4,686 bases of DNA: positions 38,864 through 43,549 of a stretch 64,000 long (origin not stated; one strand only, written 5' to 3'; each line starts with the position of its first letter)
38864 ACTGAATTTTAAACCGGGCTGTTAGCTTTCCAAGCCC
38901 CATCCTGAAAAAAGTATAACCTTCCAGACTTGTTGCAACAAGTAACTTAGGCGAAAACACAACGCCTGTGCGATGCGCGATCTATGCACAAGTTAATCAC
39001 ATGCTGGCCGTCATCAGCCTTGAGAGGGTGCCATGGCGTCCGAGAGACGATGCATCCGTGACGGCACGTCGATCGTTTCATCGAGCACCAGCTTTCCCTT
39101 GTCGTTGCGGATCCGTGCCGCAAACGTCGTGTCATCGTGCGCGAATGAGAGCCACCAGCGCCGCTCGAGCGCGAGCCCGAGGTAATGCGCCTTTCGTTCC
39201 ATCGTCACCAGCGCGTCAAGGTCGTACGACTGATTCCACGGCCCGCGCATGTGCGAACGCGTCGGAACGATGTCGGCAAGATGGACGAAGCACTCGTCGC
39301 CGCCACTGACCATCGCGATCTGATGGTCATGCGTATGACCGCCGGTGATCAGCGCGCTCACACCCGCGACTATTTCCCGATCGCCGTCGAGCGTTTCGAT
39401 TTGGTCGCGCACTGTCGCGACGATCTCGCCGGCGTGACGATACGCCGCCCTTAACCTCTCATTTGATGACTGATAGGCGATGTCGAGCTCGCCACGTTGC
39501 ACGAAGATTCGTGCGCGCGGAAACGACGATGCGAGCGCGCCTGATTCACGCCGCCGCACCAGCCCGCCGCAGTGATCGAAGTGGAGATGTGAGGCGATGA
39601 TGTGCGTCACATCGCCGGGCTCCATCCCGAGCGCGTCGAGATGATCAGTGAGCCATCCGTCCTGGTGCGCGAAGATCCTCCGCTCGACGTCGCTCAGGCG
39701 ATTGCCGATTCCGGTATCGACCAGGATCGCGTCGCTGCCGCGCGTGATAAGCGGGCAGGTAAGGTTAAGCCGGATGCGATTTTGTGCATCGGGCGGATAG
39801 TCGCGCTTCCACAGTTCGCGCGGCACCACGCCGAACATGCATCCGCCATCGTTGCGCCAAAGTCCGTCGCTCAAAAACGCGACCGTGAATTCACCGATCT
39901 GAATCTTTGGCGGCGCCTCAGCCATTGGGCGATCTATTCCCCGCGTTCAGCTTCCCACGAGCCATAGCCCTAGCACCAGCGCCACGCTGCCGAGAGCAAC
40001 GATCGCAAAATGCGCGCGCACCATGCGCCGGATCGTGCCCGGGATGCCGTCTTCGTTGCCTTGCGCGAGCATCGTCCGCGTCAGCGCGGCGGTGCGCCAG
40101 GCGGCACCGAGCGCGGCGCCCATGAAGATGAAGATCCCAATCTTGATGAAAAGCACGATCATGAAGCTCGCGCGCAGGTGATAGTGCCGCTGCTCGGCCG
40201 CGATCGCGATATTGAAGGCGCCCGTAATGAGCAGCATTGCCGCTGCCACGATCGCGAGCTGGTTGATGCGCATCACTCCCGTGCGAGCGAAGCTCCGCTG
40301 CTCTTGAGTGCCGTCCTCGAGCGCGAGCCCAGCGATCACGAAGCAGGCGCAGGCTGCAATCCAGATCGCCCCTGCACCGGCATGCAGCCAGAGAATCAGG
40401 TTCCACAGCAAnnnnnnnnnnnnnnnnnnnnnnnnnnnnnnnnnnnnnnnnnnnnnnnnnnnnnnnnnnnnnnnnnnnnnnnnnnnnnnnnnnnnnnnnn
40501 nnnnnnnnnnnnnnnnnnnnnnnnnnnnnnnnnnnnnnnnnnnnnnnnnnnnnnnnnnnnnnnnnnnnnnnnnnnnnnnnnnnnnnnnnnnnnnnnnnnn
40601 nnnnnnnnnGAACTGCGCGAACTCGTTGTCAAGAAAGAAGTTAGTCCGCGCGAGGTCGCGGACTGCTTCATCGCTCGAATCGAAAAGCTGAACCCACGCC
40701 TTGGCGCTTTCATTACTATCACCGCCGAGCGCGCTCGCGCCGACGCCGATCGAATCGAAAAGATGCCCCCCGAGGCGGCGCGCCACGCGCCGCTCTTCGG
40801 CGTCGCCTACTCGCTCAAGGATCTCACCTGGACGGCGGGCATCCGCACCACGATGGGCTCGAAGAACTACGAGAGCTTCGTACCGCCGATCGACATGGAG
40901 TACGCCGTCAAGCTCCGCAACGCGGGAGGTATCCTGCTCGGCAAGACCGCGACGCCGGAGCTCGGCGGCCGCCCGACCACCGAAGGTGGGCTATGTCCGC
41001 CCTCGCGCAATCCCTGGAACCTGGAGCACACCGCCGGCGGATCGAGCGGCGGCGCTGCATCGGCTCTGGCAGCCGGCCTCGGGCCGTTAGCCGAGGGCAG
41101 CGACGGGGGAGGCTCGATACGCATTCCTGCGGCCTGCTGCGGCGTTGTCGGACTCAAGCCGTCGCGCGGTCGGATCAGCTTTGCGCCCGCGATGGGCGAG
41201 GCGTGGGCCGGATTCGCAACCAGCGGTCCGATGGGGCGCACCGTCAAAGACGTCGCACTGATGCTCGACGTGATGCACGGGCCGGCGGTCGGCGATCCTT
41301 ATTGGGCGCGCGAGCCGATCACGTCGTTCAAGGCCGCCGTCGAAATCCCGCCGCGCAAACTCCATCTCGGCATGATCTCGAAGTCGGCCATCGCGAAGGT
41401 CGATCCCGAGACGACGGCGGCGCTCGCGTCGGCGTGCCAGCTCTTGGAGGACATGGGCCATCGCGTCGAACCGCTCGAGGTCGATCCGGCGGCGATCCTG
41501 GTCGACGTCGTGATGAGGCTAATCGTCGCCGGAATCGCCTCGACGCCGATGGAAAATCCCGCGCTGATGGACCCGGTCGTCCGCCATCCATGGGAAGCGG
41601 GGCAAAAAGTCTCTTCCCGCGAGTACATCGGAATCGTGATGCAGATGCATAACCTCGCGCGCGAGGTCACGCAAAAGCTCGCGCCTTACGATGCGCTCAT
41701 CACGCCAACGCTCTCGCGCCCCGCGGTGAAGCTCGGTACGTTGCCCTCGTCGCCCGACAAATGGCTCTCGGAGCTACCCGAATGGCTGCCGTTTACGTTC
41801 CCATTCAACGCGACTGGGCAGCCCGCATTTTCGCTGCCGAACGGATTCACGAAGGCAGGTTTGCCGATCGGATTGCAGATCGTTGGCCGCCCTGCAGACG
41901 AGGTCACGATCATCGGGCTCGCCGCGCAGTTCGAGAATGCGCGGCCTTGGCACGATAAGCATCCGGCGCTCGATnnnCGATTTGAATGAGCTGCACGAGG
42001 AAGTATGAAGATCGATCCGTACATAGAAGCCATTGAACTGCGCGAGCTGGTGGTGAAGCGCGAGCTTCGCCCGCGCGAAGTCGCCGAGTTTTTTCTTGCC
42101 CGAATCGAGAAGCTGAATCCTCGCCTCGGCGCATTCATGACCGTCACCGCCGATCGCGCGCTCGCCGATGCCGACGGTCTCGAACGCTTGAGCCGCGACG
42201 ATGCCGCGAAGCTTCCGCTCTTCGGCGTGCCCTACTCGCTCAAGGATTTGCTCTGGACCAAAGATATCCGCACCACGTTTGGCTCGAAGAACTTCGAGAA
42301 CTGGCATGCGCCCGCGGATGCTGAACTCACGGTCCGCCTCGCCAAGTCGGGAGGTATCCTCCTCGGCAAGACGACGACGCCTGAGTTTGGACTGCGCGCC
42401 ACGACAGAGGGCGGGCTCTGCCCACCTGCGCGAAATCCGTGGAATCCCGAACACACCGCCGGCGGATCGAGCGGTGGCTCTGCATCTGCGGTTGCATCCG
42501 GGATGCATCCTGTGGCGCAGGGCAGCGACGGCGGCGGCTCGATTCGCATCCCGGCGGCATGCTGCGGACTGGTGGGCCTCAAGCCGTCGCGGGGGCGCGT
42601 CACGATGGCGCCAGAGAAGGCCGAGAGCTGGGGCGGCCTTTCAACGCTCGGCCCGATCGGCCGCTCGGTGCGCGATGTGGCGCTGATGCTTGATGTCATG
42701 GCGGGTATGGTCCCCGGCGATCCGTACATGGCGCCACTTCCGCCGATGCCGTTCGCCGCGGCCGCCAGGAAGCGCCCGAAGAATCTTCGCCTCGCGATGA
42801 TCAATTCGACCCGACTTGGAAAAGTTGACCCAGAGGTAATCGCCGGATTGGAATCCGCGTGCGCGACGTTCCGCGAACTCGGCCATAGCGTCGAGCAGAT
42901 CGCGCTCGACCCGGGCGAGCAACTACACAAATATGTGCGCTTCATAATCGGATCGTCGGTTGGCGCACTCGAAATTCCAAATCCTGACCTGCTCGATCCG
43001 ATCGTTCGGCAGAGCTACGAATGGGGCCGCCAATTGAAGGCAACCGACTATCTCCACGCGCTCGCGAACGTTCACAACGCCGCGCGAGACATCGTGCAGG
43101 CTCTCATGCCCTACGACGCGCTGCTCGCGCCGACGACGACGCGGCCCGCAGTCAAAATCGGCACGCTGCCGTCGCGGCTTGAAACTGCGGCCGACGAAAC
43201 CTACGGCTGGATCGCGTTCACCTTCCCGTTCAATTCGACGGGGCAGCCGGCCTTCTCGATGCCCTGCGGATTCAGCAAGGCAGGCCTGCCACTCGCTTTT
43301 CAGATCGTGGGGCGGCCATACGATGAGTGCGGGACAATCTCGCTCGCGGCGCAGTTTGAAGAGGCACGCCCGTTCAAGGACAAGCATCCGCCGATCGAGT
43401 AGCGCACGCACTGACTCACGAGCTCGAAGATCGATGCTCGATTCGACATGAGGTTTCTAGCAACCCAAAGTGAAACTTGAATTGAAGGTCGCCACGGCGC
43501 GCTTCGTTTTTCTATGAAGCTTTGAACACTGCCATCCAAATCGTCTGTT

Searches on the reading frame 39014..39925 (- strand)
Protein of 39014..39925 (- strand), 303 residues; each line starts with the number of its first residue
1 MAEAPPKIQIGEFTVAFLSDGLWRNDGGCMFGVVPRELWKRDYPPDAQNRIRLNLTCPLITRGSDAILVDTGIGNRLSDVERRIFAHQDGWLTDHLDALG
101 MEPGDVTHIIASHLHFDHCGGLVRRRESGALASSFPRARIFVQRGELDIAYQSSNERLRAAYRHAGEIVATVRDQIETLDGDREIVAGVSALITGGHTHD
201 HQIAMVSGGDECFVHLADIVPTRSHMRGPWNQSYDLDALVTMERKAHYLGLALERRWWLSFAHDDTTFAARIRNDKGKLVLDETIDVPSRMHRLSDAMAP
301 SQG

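Call 30: search_protein_families(library=pfam, proteins=[window:39014-39925:-], max_evalue=0.001)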
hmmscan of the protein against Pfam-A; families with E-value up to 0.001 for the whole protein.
window:39014-39925:- (303 aa): 2 families
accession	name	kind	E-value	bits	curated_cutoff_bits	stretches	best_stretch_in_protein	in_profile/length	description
PF00753.33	Lactamase_B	-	2.4e-16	60.7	22.7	1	59-231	10-167/196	Metallo-beta-lactamase superfamily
PF12706.13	Lactamase_B_2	-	0.00064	19.8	27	0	67-131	3-53/200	Beta-lactamase superfamily domain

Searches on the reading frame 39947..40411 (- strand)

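Call 30: search_protein_families(library=pfam, proteins=[window:39947-40411:-], max_evalue=0.001)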
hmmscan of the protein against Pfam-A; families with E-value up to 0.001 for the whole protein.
window:39947-40411:- (154 aa): 1 family
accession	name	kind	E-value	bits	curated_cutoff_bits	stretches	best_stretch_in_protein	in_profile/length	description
PF05425.18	CopD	-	0.00029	21.6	32.1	1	48-140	6-97/105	Copper resistance protein D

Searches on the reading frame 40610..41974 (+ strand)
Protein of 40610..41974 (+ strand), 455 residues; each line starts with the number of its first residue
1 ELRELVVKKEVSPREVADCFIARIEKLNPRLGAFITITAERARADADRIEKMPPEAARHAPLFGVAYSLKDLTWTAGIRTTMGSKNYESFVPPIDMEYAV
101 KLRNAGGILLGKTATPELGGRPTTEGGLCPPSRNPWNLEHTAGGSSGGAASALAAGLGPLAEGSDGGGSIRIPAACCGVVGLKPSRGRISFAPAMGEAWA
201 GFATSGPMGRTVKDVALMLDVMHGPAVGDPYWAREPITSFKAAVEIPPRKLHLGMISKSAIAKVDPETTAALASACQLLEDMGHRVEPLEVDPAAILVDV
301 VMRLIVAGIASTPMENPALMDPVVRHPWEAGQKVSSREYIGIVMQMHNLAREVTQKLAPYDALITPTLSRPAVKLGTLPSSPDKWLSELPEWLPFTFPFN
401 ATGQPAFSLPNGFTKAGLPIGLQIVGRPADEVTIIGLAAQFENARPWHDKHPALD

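Call 4: search_protein_families(library=pfam, proteins=[window:40610-41974:+], max_evalue=0.01)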
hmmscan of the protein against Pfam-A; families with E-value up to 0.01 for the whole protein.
window:40610-41974:+ (455 aa): 1 family
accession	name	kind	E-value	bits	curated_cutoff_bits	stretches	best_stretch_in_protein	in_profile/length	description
PF01425.27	Amidase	-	8.2e-100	335.4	27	1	16-434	2-444/445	Amidase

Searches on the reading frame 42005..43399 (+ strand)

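Call 4: search_protein_families(library=pfam, proteins=[window:42005-43399:+], max_evalue=0.01)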
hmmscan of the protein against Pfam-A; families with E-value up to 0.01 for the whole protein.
window:42005-43399:+ (465 aa): 1 family
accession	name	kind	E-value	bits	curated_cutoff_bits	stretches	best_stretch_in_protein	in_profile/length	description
PF01425.27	Amidase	-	3.3e-105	353.1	27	1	25-442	1-442/445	Amidase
